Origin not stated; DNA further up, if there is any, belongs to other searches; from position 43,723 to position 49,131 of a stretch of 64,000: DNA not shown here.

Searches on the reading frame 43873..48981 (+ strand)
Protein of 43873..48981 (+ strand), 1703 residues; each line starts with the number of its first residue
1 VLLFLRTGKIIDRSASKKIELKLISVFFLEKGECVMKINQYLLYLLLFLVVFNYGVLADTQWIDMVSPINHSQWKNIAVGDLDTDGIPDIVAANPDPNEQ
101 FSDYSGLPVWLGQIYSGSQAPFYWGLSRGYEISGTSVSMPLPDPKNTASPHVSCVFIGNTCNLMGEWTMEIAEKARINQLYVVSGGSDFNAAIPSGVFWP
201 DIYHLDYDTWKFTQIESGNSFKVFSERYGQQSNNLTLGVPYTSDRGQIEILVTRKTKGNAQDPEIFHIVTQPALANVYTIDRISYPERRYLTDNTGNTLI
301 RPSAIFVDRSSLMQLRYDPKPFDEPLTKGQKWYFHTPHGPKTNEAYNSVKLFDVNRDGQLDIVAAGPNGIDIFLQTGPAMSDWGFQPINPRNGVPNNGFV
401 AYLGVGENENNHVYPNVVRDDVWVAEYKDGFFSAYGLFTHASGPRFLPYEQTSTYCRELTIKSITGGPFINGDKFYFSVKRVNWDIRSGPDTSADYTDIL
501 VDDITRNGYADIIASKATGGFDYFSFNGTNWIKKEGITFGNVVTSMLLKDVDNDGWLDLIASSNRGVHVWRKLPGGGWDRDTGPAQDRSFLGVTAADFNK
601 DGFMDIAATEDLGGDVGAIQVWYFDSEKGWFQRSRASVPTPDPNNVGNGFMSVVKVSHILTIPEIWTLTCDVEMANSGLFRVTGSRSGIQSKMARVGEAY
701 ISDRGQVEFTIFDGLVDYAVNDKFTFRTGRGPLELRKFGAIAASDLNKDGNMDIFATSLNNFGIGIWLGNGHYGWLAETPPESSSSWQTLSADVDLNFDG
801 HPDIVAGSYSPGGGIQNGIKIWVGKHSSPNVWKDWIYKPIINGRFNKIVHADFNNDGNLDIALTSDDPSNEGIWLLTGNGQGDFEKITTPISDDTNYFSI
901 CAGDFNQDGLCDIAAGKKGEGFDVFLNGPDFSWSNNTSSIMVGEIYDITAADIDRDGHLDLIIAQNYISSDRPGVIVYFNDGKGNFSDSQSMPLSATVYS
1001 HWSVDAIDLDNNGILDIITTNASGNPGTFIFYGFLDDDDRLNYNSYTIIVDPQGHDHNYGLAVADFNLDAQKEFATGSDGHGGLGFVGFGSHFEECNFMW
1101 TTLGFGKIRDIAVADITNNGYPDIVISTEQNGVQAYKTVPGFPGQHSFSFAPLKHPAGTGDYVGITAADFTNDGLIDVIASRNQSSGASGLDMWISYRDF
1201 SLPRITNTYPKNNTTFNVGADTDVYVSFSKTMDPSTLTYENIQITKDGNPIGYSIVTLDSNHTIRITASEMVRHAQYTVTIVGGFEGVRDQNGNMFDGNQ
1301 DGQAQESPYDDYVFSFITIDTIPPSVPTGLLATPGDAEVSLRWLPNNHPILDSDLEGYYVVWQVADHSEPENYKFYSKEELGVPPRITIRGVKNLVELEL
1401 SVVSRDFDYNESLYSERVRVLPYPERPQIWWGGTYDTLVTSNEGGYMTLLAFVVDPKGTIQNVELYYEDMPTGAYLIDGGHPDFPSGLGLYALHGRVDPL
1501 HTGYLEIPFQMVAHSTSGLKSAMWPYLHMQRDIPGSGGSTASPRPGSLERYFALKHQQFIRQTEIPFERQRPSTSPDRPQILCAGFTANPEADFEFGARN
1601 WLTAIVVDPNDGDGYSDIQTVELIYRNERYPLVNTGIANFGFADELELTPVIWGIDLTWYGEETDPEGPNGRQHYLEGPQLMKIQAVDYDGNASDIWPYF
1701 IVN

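Call 82: search_protein_families(library=pfam, proteins=[window:43873-48981:+], max_evalue=0.0001)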
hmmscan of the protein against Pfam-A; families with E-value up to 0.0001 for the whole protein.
window:43873-48981:+ (1703 aa): 3 families
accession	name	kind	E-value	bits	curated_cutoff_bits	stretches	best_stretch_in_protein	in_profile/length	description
PF13517.12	FG-GAP_3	-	1.2e-53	180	26.9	6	952-1018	1-60/61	FG-GAP-like repeat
PF01839.29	FG-GAP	-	1.4e-29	101.9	22.1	0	593-622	5-37/37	FG-GAP repeat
PF13205.12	Big_5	-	2.4e-09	38.3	23.6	1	1203-1297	5-96/105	Bacterial Ig-like domain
